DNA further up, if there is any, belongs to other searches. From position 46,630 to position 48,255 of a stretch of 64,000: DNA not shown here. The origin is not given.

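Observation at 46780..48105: Divergent minimal nucleotidyltransferase with cGAS/OAS-like GS-x3-G-x7-GDAD motif and no known effector partner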

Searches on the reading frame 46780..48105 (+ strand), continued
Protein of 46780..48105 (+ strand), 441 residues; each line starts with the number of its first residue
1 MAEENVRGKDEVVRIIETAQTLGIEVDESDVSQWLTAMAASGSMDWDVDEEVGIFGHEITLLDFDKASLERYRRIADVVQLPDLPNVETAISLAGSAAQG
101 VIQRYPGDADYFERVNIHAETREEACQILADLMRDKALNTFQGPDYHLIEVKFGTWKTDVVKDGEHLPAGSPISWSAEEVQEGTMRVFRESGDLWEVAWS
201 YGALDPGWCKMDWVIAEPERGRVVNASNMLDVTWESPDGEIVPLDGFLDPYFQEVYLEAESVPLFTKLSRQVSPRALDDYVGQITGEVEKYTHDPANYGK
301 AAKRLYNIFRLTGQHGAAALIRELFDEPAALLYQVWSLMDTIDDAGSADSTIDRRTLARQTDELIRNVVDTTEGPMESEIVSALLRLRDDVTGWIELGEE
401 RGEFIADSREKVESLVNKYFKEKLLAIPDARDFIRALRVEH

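Call 28: predict_structure(alignment_id=A2)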
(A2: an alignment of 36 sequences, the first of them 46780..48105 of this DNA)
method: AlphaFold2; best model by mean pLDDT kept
length: 441 residues; sequences in the alignment: 36
mean_pLDDT: 90.1   pTM: 0.87
mean pLDDT of the five models: 90.1, 89.8, 89.6, 87.7, 83.6
residues with pLDDT >= 90: 283; 70-90: 144; 50-70: 8; < 50: 6
segments of 3 or more residues with pLDDT < 50: 1-4
pLDDT, mean of each block of 10 residues (from residue 1): 53 84 85 86 79 91 91 95 96 90 82 98 98 95 88 96 95 95 96 96 94 92 94 97 92 91 93 89 94 90 94 91 88 88 86 91 93 90 91 83 87 92 94 86 50
secondary structure, 60 per line:
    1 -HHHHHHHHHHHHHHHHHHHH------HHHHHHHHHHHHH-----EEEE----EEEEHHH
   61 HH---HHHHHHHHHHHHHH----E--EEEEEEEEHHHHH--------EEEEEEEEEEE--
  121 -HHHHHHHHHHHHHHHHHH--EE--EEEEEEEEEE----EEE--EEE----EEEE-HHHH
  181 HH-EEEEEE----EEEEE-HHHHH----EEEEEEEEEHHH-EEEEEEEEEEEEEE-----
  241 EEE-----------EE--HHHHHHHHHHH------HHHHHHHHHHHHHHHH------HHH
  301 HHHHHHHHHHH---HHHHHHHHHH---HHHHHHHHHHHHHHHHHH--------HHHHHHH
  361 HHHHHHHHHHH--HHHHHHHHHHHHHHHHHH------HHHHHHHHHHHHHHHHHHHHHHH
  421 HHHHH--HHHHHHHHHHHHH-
elements in order: H2-21 H28-40 E46-49 E54-57 H58-62 H66-79 E87-94 H95-99 E108-118 H122-139 E146-155 E160-162 E165-167 E172-175 H177-182 E184-189 E194-198 H200-204 E209-217 E222-235 E241-243 H259-269 H276-291 H298-311 H315-324 H328-345 H354-371 H374-391 H398-425 H428-440

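Call 33: fold_search(model_id=the predicted structure, library=pdb)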
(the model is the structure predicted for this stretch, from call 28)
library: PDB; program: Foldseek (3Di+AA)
matches with E <= 10: 452; with E <= 0.001: 2
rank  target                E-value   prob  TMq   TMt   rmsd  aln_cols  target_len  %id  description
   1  4xul                  6.5e-07  1.00  0.49  0.58   6.9       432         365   11  Crystal structure of M. chilensis Mg662 protein complexed with GTP (released 2016-02-03)
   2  4ams                  3.5e-06  1.00  0.50  0.59   7.0       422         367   12  A Megaviridae ORFan gene encode a new nucleotidyl transferase (released 2013-03-20)
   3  6w36                  2.7e-03  0.82  0.18  0.23  18.6       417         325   13  Crystal structure of FAM46C (released 2020-05-06)
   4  6w38_A                6.4e-03  0.69  0.18  0.22  16.0       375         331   11  Crystal structure of the FAM46C/Plk4 complex (released 2020-05-06)
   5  8exe_A                1.1e-02  0.51  0.18  0.22  15.1       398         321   12  Crystal structure of human FAM46A-BCCIPa complex at 3.5 angstrom resolution (released 2023-03-15)
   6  8tme_C                1.4e-02  0.23  0.10  0.13  23.0       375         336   10  Cryo-EM structure of CorA in complex with conformation-specific synthetic antibody C18 and 100 uM MgCl2, State MG0.1-1 (released 2025-02-12)
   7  8tmj_D                1.7e-02  0.21  0.11  0.13  23.4       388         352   11  Cryo-EM structure of CorA in complex with conformation-specific synthetic antibody C18 and 100 uM MgCl2, State MG0.1-2 (released 2025-02-12)
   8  8tmd_A                2.0e-02  0.23  0.12  0.14  23.6       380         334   10  Cryo-EM structure of CorA in complex with conformation-specific synthetic antibody C18 and 100 uM MgCl2, State MG0.1-1 (released 2025-02-12)
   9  1px5_B                4.5e-02  0.38  0.19  0.23  20.4       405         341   11  Crystal structure of the 2'-specific and double-stranded RNA-activated interferon-induced antiviral protein 2'-5'-olig (released 2003-11-25)
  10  8exf_A                4.8e-02  0.23  0.17  0.21  19.1       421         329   10  Crystal structure of human FAM46A-BCCIPa complex at 3.2 angstrom resolution (released 2023-03-15)
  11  3wfp_A                6.0e-02  0.16  0.16  0.16  18.0       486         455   11  tRNA processing enzyme (apo form 2) (released 2014-01-01)
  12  3wfq_G                6.6e-02  0.13  0.15  0.15  18.4       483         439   10  tRNA processing enzyme complex 1 (released 2014-01-01)
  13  3u06_A                1.5e-01  0.13  0.14  0.17  21.8       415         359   10  Crystal structure of the kinesin-14 NcdG347D (released 2012-03-07)
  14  5w3d_A                1.7e-01  0.12  0.14  0.17  21.6       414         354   10  The structure of kinesin-14 wild-type Ncd-ADP dimer (released 2017-12-20)
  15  3wfq_H                1.7e-01  0.12  0.17  0.17  17.3       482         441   10  tRNA processing enzyme complex 1 (released 2014-01-01)
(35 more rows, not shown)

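Call 42: fold_search(model_id=the predicted structure, library=viral)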
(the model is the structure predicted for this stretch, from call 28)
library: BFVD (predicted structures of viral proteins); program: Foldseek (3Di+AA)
matches with E <= 10: 580; with E <= 0.001: 15
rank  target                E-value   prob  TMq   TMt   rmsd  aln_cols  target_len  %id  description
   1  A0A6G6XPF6            9.4e-13  1.00  0.60  0.63   6.3       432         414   13  (no name in the UniProt tables at hand)
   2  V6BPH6                2.1e-12  1.00  0.54  0.54   7.8       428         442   15  Uncharacterized protein [Zamilon virus]
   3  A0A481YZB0            4.8e-12  1.00  0.46  0.33  21.0       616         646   10  Uncharacterized protein [Mimivirus LCMiAC01]
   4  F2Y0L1                1.4e-11  1.00  0.50  0.73   4.9       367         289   16  (no name in the UniProt tables at hand)
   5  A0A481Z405            2.3e-11  1.00  0.53  0.58   6.3       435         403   13  Nucleotidyl transferase [Pithovirus LCPAC102]
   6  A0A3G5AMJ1            5.2e-11  1.00  0.56  0.55   6.4       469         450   14  Uncharacterized protein [Sylvanvirus sp.]
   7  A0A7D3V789            1.4e-10  1.00  0.55  0.44  10.8       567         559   12  V21 virophage-like protein [Fadolivirus FV1/VV64]
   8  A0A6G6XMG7            1.7e-10  1.00  0.51  0.64   5.6       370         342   13  (no name in the UniProt tables at hand)
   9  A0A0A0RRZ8            7.3e-10  1.00  0.54  0.64   5.9       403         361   16  Uncharacterized protein [Yellowstone Lake virophage 5]
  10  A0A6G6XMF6            2.4e-08  1.00  0.42  0.68   7.8       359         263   16  (no name in the UniProt tables at hand)
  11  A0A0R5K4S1            7.9e-08  1.00  0.40  0.70   7.0       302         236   16  Uncharacterized protein [Qinghai Lake virophage]
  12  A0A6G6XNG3            1.4e-07  1.00  0.43  0.67   7.4       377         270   14  (no name in the UniProt tables at hand)
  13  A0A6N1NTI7            9.6e-07  1.00  0.49  0.56   6.8       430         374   12  Uncharacterized protein [Tupanvirus soda lake]
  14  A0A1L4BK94            9.1e-06  1.00  0.40  0.60  10.4       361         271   10  Uncharacterized protein [Cafeteriavirus-dependent mavirus]
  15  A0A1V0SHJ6            1.1e-05  1.00  0.41  0.48  10.7       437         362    9  Uncharacterized protein [Klosneuvirus KNV1]
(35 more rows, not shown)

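Call 47: find_encoding_contigs(protein=P0165, flank=6000, max_places=3)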
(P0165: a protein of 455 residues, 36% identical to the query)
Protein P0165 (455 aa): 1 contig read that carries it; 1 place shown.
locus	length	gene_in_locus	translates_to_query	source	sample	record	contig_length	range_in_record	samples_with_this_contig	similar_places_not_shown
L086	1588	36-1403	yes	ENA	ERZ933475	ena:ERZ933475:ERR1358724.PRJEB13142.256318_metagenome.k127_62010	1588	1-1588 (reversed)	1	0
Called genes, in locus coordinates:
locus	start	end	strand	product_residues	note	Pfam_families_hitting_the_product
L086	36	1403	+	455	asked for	-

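Call 48: find_encoding_contigs(protein=P0128, flank=6000, max_places=3)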
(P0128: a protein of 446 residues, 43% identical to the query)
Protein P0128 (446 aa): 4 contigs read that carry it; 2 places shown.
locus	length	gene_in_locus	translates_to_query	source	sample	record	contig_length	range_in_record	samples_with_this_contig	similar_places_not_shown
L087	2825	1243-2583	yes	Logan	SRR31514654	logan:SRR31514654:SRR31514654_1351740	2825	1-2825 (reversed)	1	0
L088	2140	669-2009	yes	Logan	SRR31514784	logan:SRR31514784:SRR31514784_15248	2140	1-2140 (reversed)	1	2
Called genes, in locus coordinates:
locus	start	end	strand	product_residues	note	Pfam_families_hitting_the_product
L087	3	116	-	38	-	?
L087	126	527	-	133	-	PF02566:OsmC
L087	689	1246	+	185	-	-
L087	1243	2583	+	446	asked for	-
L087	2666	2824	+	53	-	?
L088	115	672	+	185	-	-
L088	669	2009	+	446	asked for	-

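Call 50: search_protein_families(library=pfam, proteins=[L087:689-1246:+], max_evalue=1)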
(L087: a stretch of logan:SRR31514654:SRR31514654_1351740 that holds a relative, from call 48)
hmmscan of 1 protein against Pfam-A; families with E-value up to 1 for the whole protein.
L087:689-1246:+ (185 aa): 3 families
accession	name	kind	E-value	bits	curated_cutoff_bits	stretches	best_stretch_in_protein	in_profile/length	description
PF16473.11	Rv2179c-like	-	9.1e-05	22.7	27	1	68-172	78-175/177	3'-5' exoribonuclease Rv2179c-like domain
PF00929.31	RNase_T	-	0.0021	19.1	24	1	8-170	3-164/164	Exonuclease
PF25296.1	Decapeptide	-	0.052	13.9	45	1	46-70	40-64/74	Decapeptide repeat region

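Call 53: find_related_loci(query=A3, collection=metagenome_contigs, flank=6000)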
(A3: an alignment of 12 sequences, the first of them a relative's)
Query A3 (427 aa) in metagenome_contigs; peptide patterns used: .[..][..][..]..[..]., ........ (x = any residue, [..] = any of these).
316 stretches matched a pattern; 163 encode a relative of the query (tblastn E <= 1e-3); the best 80 are kept; 80 distinct loci.
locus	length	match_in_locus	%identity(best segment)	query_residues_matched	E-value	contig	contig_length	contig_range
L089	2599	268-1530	44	6-423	8e-101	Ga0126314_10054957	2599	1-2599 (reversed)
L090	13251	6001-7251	40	10-423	5e-87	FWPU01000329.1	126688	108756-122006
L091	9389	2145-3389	40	12-426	1e-79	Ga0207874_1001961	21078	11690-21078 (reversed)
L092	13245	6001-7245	40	12-426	1e-79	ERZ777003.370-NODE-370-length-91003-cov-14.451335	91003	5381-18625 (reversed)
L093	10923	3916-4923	41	7-330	5e-79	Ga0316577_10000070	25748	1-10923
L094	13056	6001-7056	41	10-346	2e-74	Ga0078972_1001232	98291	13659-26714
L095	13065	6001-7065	38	14-352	1e-73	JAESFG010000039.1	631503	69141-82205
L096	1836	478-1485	39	11-334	6e-77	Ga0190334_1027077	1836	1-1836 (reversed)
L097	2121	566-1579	38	9-334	2e-74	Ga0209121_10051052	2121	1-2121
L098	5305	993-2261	39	19-423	1e-71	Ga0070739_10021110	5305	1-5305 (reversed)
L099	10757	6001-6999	40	11-332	3e-71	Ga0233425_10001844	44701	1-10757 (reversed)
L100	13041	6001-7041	39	1-334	2e-71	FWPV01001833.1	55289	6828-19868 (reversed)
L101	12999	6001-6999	40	11-332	8e-71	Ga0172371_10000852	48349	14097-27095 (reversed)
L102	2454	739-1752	38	9-334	1e-72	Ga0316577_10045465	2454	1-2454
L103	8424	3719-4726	39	11-334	1e-70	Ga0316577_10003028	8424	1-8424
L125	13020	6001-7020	38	4-332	3e-67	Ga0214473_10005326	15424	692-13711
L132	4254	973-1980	37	8-332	1e-66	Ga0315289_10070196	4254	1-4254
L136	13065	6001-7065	37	11-354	4e-66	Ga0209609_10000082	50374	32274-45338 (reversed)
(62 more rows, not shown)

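Call 57: search_protein_families(library=ncbifam, proteins=[L132:2318-3019:+, L136:3158-4003:+, L099:2981-3832:+, L032:6350-7912:+, L032:9347-10189:+, L039:2909-3493:+, L125:4146-5396:+], max_evalue=0.00001)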
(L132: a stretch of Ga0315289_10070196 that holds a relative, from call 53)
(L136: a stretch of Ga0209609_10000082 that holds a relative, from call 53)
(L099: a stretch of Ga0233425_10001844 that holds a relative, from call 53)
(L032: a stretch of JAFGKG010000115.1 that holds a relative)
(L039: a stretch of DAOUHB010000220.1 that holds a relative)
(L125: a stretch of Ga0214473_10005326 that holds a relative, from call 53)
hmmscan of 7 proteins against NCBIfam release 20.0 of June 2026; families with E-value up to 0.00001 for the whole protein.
L132:2318-3019:+ (233 aa): 0 families

L136:3158-4003:+ (281 aa): 9 families
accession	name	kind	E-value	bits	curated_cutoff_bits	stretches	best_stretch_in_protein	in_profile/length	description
NF010587.0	PRK13980.1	equivalog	1.4e-98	329.4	255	1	12-268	7-264/267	NAD+ synthase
TIGR00552.1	nadE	equivalog_domain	7e-71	238.4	63.65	1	21-262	7-242/251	NAD(+) synthase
NF010588.0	PRK13981.1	equivalog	5.8e-54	183.4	479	1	22-273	271-534/546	NAD+ synthase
NF002048.0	PRK00876.1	subfamily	6.8e-42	143.4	313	2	119-251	174-308/330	NAD(+) synthase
NF001979.1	PRK00768.1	equivalog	5.7e-34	117.8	250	1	10-219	11-236/266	NAD(+) synthase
NF002730.0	PRK02628.1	equivalog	5.6e-15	54.5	473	1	21-183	344-519/677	NAD(+) synthase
TIGR00268.2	TIGR00268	equivalog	1.3e-09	37.7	150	1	37-107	14-84/259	ATP-dependent sacrificial sulfur transferase LarE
TIGR00884.1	guaA_Cterm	equivalog_domain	3.4e-08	33.1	338.75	0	165-194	158-187/310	glutamine-hydrolyzing GMP synthase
NF000848.1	PRK00074.1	equivalog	4.8e-07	28.7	400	0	24-68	201-245/512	glutamine-hydrolyzing GMP synthase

L099:2981-3832:+ (283 aa): 9 families
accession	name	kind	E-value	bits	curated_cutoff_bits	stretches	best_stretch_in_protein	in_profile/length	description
NF010588.0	PRK13981.1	equivalog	1.5e-43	149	479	1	2-251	4-247/546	NAD+ synthase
TIGR03381.1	agmatine_aguB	equivalog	5.7e-30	104.6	410.25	1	5-270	3-275/279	N-carbamoylputrescine amidase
NF002730.0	PRK02628.1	equivalog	1.4e-20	73.1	473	1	5-174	15-205/677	NAD(+) synthase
NF040852.1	nitrile_Arch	equivalog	3.9e-20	72.1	500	1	5-258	3-245/262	nitrilase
NF033621.1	de_GSH_amidase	exception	2.4e-14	53.3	355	1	6-267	3-254/260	deaminated glutathione amidase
NF007757.0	PRK10438.1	equivalog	2.8e-08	33.3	249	1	4-266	5-250/256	amidohydrolase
TIGR04048.1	nitrile_sll0784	equivalog_domain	2e-07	30.3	502.6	0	5-169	5-180/301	Nit6803 family nitrilase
NF043013.1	DeGluthAmidYersProt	equivalog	5.5e-06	25.7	500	1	117-274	126-276/278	deaminated glutathione amidase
NF009802.0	PRK13286.1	equivalog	9.1e-06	24.8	427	0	192-258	202-268/345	aliphatic amidase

L032:6350-7912:+ (520 aa): 33 families (the best 25 are shown)
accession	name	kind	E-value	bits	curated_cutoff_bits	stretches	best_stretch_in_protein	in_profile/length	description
NF005867.0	PRK07804.1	equivalog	3e-173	577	639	1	5-518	18-530/548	L-aspartate oxidase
NF005636.0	PRK07395.1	subfamily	3.5e-166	553.7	723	2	5-461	12-468/560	L-aspartate oxidase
TIGR00551.1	nadB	equivalog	4.7e-166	553.3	452.75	1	6-505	3-489/489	L-aspartate oxidase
NF005701.0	PRK07512.1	equivalog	5.7e-152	506.7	528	1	5-515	9-494/516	L-aspartate oxidase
NF006567.0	PRK09077.1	equivalog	3.7e-146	487.5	629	1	3-517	6-531/537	L-aspartate oxidase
NF005978.0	PRK08071.1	equivalog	3.8e-144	480.9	621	1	6-514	4-500/514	L-aspartate oxidase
NF004900.0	PRK06263.1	equivalog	5.2e-115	385.1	718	1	4-516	6-533/546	fumarate reductase (CoM/CoB) subunit TfrA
TIGR01812.1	sdhA_frdA_Gneg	subfamily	1.3e-114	383.7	567.3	1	7-506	1-530/568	succinate dehydrogenase or fumarate reductase, flavoprotein subunit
NF004820.0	PRK06175.1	equivalog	9.7e-111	370.7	472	1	4-388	3-380/433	L-aspartate oxidase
NF004724.0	PRK06069.1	subfamily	1.1e-104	350.7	826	1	1-507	1-540/577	succinate dehydrogenase/fumarate reductase flavoprotein subunit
NF005866.0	PRK07803.1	equivalog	2.2e-97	326.8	819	2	4-266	7-287/631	fumarate reductase/succinate dehydrogenase flavoprotein subunit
TIGR01816.1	sdhA_forward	equivalog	5.1e-94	315.5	727.35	1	5-507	2-540/584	succinate dehydrogenase flavoprotein subunit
NF005037.0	PRK06452.1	equivalog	6.6e-90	302.3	862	1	1-508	1-530/566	succinate dehydrogenase flavoprotein subunit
NF004613.0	PRK05945.1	equivalog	9.8e-84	282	824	1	5-507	3-538/575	succinate dehydrogenase/fumarate reductase flavoprotein subunit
NF006686.0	PRK09231.1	equivalog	2.1e-81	274.2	854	1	1-504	1-538/598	fumarate reductase (quinol) flavoprotein subunit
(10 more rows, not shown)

L032:9347-10189:+ (280 aa): 3 families
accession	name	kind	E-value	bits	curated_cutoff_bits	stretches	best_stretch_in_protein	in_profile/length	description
TIGR00078.1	nadC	equivalog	5.1e-94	314.5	198.4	1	12-278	2-269/269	carboxylating nicotinate-nucleotide diphosphorylase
TIGR01334.1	modD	hypoth_equivalog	3.4e-26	92.3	178.85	1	10-274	6-273/277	ModD protein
NF006415.0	PRK08662.1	equivalog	8.2e-07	28.1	243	0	45-153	51-156/381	nicotinate phosphoribosyltransferase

L039:2909-3493:+ (194 aa): 0 families

L125:4146-5396:+ (416 aa): 11 families
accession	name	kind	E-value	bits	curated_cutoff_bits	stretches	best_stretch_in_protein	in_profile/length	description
NF007792.0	PRK10489.1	equivalog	1.7e-57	195.4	324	1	8-407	14-409/419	enterobactin transporter EntS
TIGR00900.1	2A0121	subfamily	8.3e-53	180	319.6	1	13-374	1-364/364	H+ Antiporter protein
NF012178.0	tet_MFS_V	exception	4.5e-31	108.4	640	1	8-351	5-352/409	tetracycline efflux MFS transporter Tet(V)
NF052575.1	MFS_efflux_Tap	equivalog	3e-17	62.7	625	1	15-400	8-397/401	multidrug efflux MFS transporter Tap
NF000246.1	macrolide_MefC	exception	7.5e-17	61.5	870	1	13-389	10-389/407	macrolide efflux MFS transporter Mef(C)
NF000154.1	macrolide_MefEN2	exception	2.4e-15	56.7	800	1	16-374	11-369/401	macrolide efflux MFS transporter Mef(En2)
NF000051.1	macrolide_MefB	exception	1.7e-14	53.6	800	1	11-391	9-390/409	macrolide efflux MFS transporter Mef(B)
NF000245.1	macrolide_MefA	exception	7.5e-12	45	675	1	11-401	9-400/405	macrolide efflux MFS transporter Mef(A)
TIGR00880.1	2_A_01_02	superfamily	1.5e-10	41.3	131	1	59-190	11-137/141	multidrug resistance protein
NF006386.0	PRK08633.1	equivalog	2.7e-08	32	1221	1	42-355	43-367/1147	acyl-[ACP]--phospholipid O-acyltransferase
NF005291.0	PRK06814.1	equivalog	3.9e-06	25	1349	1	52-305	58-309/1140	acyl-[ACP]--phospholipid O-acyltransferase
